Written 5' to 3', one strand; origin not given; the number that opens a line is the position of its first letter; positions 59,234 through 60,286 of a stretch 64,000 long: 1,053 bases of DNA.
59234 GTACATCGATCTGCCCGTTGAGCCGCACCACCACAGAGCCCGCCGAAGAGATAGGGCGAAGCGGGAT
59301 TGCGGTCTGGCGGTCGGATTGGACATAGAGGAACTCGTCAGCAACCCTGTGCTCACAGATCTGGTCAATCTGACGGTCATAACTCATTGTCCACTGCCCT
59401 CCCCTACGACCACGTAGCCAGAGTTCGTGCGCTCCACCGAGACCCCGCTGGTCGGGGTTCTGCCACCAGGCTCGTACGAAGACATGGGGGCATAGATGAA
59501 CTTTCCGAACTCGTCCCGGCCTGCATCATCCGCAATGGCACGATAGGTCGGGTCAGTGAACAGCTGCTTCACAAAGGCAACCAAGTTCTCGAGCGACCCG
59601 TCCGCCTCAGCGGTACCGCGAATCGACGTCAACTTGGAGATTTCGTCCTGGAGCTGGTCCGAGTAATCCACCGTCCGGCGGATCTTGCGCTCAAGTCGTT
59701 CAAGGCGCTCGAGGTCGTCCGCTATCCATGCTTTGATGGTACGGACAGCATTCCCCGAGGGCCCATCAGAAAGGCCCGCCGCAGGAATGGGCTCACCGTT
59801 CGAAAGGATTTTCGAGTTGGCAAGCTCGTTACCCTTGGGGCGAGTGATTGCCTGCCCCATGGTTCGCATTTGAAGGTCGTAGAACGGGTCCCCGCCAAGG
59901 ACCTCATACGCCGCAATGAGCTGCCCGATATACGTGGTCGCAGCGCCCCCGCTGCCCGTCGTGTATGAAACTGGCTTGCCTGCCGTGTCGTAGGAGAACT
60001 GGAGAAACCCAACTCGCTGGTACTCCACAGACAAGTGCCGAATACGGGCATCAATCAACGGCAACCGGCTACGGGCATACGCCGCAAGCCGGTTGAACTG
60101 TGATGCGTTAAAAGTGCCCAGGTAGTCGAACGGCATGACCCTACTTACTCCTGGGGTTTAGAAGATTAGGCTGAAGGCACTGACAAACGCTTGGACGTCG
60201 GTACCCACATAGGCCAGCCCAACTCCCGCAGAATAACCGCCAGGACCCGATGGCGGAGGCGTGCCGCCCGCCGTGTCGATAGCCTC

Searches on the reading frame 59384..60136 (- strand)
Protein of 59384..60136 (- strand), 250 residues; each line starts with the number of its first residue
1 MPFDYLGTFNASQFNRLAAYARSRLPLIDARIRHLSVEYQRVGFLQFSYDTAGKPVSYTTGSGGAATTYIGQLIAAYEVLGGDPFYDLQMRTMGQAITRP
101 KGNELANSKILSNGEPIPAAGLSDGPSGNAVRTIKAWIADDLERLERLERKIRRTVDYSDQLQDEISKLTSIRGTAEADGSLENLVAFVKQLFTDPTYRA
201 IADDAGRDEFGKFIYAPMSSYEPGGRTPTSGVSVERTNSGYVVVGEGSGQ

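Call 6: search_protein_families(library=pfam, proteins=[window:59384-60136:-], max_evalue=0.01)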
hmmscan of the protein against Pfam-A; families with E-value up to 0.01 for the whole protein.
window:59384-60136:- (250 aa): 1 family
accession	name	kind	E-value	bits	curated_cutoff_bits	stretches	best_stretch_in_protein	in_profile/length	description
PF06005.17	ZapB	-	0.0027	18.6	31.5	1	142-170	3-31/71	Cell division protein ZapB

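Call 7: search_protein_families(library=phrogs, proteins=[window:59384-60136:-], max_evalue=0.001)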
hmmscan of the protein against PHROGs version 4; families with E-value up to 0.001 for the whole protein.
window:59384-60136:- (250 aa): 0 families
